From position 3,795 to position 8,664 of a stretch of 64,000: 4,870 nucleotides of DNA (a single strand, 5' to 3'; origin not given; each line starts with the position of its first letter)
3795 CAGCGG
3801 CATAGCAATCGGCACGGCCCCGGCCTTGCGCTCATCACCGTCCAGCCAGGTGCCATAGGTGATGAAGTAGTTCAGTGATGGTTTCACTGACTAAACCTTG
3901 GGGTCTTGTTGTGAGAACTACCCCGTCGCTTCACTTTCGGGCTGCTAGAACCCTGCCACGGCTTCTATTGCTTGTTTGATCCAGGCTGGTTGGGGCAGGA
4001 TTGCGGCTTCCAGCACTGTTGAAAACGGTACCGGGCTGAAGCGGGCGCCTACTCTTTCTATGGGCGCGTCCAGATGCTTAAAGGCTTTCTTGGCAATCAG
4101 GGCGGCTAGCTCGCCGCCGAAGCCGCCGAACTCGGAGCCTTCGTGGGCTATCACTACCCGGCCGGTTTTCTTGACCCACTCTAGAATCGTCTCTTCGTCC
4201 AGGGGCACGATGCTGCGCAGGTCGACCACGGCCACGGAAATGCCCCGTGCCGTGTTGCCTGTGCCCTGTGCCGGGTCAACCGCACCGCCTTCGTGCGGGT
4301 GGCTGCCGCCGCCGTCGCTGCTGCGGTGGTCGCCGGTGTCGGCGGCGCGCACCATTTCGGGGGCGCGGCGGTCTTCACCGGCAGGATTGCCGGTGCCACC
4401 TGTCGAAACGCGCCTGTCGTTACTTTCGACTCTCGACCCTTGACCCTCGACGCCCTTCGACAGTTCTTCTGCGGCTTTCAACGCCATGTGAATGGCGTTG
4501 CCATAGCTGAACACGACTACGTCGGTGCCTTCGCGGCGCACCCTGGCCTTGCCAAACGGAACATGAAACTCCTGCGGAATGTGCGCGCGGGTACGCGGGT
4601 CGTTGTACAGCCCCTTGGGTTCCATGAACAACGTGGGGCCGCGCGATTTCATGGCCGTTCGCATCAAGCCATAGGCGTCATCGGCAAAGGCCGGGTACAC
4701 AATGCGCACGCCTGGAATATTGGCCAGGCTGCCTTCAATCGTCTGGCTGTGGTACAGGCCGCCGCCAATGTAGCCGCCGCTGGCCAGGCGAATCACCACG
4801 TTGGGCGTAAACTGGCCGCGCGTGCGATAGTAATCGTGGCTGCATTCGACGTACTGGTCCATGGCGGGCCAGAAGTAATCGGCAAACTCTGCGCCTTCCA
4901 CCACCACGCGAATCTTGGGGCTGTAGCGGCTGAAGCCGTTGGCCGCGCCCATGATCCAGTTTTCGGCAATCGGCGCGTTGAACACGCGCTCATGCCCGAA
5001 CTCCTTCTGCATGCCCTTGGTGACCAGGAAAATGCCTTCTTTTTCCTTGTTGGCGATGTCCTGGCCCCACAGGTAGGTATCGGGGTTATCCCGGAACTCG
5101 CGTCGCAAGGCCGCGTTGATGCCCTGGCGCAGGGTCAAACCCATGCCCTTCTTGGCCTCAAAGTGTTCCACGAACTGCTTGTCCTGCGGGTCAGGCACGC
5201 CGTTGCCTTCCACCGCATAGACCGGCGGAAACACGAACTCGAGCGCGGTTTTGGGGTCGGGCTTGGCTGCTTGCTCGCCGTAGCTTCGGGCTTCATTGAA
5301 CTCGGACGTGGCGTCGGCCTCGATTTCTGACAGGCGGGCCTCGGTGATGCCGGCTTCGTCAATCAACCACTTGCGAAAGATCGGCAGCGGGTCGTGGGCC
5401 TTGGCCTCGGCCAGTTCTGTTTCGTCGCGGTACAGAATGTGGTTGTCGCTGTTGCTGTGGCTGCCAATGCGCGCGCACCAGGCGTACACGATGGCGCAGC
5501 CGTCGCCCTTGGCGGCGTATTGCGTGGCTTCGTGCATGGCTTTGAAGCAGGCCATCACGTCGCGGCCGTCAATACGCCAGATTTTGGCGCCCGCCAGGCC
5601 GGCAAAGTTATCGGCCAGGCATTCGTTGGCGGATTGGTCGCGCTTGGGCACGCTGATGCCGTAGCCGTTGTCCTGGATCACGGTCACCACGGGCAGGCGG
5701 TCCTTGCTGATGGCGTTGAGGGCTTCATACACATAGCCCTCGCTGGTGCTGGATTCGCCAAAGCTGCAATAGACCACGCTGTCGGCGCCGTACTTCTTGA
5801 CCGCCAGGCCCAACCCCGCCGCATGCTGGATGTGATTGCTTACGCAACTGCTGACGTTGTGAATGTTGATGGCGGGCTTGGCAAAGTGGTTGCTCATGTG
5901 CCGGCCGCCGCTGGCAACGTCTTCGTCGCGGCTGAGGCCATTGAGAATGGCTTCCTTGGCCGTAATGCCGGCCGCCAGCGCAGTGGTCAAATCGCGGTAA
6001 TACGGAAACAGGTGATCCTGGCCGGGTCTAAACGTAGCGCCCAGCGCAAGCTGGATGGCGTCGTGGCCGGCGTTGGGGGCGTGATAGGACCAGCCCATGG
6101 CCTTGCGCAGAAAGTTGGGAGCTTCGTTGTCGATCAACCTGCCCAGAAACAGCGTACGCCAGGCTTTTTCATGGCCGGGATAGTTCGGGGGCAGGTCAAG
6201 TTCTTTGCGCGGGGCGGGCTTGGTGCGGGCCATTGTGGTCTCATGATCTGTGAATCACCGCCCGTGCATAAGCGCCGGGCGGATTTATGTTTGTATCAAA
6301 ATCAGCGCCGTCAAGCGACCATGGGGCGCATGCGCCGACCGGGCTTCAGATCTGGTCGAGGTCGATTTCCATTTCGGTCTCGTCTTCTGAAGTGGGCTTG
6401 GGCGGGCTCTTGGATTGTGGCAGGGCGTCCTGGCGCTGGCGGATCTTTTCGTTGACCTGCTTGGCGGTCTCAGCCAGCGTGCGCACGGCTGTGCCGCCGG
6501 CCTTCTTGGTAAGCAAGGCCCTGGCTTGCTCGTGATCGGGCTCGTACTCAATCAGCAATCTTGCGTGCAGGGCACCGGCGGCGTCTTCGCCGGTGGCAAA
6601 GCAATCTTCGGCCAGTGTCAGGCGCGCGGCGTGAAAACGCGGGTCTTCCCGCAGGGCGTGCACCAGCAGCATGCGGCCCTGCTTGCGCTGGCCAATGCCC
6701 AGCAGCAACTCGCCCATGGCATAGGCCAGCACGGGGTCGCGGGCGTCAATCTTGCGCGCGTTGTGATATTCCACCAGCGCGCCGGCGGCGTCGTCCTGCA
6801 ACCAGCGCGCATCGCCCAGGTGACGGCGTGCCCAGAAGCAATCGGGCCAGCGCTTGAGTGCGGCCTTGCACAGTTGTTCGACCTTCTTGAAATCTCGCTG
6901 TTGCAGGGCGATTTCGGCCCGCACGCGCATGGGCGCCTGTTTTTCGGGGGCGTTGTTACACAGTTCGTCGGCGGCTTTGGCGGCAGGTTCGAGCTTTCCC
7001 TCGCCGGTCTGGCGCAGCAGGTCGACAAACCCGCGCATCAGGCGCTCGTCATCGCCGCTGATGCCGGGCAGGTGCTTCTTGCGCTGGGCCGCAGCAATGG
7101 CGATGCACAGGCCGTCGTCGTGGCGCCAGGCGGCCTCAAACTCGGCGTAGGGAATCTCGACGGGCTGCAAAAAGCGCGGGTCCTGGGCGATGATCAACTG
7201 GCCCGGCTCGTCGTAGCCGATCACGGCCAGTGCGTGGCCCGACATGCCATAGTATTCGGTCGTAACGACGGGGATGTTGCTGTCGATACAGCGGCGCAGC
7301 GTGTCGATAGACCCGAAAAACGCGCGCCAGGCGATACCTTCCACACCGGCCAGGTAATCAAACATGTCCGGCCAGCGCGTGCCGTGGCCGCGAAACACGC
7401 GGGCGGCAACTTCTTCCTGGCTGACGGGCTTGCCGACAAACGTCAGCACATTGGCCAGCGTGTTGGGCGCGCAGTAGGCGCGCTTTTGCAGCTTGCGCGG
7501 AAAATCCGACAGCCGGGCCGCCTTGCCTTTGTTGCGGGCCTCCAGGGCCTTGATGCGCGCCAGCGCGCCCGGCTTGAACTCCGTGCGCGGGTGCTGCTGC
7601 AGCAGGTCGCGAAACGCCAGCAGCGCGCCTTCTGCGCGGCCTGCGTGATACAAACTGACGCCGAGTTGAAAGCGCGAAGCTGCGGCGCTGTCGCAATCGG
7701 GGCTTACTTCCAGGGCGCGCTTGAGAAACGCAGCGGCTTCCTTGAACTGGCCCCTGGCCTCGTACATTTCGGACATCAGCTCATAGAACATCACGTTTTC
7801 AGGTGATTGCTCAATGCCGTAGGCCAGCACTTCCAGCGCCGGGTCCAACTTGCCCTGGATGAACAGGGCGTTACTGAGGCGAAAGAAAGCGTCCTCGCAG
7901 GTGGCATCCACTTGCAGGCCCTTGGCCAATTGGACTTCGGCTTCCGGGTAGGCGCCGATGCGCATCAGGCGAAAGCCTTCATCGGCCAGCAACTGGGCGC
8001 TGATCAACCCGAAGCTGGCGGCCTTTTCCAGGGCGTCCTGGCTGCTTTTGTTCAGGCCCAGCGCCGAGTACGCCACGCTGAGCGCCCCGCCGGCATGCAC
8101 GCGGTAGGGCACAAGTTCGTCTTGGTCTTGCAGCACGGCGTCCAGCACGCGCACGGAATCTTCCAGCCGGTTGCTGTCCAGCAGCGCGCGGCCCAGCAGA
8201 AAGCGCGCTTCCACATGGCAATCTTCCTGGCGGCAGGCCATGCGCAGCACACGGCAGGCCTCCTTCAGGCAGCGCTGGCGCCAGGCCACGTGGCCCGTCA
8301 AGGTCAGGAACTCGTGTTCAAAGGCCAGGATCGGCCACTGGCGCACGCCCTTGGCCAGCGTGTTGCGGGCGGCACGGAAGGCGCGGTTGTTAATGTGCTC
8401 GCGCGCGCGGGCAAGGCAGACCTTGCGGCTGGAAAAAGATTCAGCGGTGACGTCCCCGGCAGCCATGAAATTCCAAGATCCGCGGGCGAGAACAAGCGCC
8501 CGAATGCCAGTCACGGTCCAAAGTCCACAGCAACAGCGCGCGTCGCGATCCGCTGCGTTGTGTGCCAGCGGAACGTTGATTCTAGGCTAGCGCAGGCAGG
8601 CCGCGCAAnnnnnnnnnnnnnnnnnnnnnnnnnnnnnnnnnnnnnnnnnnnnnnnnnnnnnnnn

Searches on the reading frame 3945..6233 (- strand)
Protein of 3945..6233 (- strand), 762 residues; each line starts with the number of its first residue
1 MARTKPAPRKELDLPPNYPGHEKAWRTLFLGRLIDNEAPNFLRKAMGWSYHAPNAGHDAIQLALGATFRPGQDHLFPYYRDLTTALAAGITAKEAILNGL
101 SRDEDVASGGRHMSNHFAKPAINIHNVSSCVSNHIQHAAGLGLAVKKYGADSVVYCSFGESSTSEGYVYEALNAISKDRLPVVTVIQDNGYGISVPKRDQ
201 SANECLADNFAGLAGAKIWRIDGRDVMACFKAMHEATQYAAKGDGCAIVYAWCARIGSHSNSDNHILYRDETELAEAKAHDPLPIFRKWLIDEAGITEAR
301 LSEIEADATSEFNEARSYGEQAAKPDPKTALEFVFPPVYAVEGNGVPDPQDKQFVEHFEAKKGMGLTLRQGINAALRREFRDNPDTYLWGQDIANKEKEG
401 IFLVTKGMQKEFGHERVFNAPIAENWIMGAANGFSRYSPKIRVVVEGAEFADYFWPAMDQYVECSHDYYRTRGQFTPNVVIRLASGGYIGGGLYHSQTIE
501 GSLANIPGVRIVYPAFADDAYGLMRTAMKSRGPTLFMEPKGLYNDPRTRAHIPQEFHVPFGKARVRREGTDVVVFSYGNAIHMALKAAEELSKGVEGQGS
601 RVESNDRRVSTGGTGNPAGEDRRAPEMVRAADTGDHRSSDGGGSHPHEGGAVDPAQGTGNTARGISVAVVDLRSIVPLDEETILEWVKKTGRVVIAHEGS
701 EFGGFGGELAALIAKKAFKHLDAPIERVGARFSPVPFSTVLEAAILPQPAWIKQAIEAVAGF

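Call 69: search_protein_families(library=pfam, proteins=[window:3945-6233:-], max_evalue=0.001)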
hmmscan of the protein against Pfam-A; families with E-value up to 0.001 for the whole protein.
window:3945-6233:- (762 aa): 4 families
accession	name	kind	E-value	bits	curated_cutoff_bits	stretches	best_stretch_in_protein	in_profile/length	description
PF00676.26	E1_dh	-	6.8e-47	160.3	22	1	49-327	24-299/300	Dehydrogenase E1 component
PF02780.25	Transketolase_C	-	5.3e-34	117.2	25.9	2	662-750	33-122/124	Transketolase, C-terminal domain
PF02779.29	Transket_pyr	-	2.7e-27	96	27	1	366-544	3-173/174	Transketolase, pyrimidine binding domain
PF13292.11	DXP_synthase_N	-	6e-05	22.9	21.2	1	131-194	113-176/274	1-deoxy-D-xylulose-5-phosphate synthase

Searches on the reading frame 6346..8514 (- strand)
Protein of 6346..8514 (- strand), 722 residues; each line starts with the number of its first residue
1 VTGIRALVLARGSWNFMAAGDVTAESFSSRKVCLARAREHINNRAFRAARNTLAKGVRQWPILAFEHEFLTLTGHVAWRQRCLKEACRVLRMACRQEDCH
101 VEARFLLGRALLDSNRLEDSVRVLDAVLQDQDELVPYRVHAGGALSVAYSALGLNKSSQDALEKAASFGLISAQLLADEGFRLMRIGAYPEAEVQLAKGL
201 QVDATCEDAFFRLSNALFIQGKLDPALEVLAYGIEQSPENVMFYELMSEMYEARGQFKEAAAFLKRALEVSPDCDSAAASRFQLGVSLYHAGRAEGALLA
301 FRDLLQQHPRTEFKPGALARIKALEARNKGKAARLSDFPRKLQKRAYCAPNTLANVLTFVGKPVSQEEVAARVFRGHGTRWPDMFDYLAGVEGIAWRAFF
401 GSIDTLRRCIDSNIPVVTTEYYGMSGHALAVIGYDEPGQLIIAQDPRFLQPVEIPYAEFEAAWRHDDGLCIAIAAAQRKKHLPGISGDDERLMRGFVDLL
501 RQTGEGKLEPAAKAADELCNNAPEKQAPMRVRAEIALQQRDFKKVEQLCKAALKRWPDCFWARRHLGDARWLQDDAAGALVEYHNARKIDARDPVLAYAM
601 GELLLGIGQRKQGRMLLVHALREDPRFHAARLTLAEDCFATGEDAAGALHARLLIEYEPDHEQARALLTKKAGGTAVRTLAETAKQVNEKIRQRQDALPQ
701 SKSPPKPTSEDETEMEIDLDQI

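Call 69: search_protein_families(library=pfam, proteins=[window:6346-8514:-], max_evalue=0.001)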
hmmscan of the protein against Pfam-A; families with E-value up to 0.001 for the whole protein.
window:6346-8514:- (722 aa): 15 families
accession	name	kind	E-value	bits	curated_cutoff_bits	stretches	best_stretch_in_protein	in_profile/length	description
PF14559.12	TPR_19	-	3.9e-20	72.4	25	1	253-314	3-62/68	Tetratricopeptide repeat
PF13432.12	TPR_16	-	5.2e-14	52.8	32.7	1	253-309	9-62/65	Tetratricopeptide repeat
PF13428.12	TPR_14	-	1.7e-13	50.2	23.5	0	246-277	6-37/44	Tetratricopeptide repeat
PF07719.23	TPR_2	-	4.5e-11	42.4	27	0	244-273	4-33/34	Tetratricopeptide repeat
PF13529.12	Peptidase_C39_2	-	2.8e-10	41.4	24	1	337-446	2-142/143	Peptidase_C39 like family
PF00515.34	TPR_1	-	1.9e-09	37.4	27.8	0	250-274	10-34/34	Tetratricopeptide repeat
PF13414.12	TPR_11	-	3.1e-08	33.6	26.8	0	251-273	4-26/42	TPR repeat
PF13181.12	TPR_8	-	2.7e-07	30.7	25.7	0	244-274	4-34/34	Tetratricopeptide repeat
PF13174.12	TPR_6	-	3.2e-06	27.9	26.3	0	280-310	2-32/33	Tetratricopeptide repeat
PF25063.1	ARM_TT21_C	-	7.9e-06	26.3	35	0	206-310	94-196/209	Tetratricopeptide repeat protein 21 C-terminal ARM domain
PF13424.12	TPR_12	-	1.5e-05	25.5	30.1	1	246-305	8-72/77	Tetratricopeptide repeat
PF13176.12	TPR_7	-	1.7e-05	24.9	27.9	0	247-275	5-33/36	Tetratricopeptide repeat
PF12895.13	ANAPC3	-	1.9e-05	25.3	27.2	0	67-126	23-81/82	Anaphase-promoting complex, cyclosome, subunit 3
PF13431.12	TPR_17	-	2.1e-05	24.8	24.4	0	234-260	6-32/34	Tetratricopeptide repeat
PF24575.1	TPR_Slam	-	0.00035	21.4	35.2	0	588-646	40-99/104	Surface lipoprotein assembly modifier, N-terminal TPR repeats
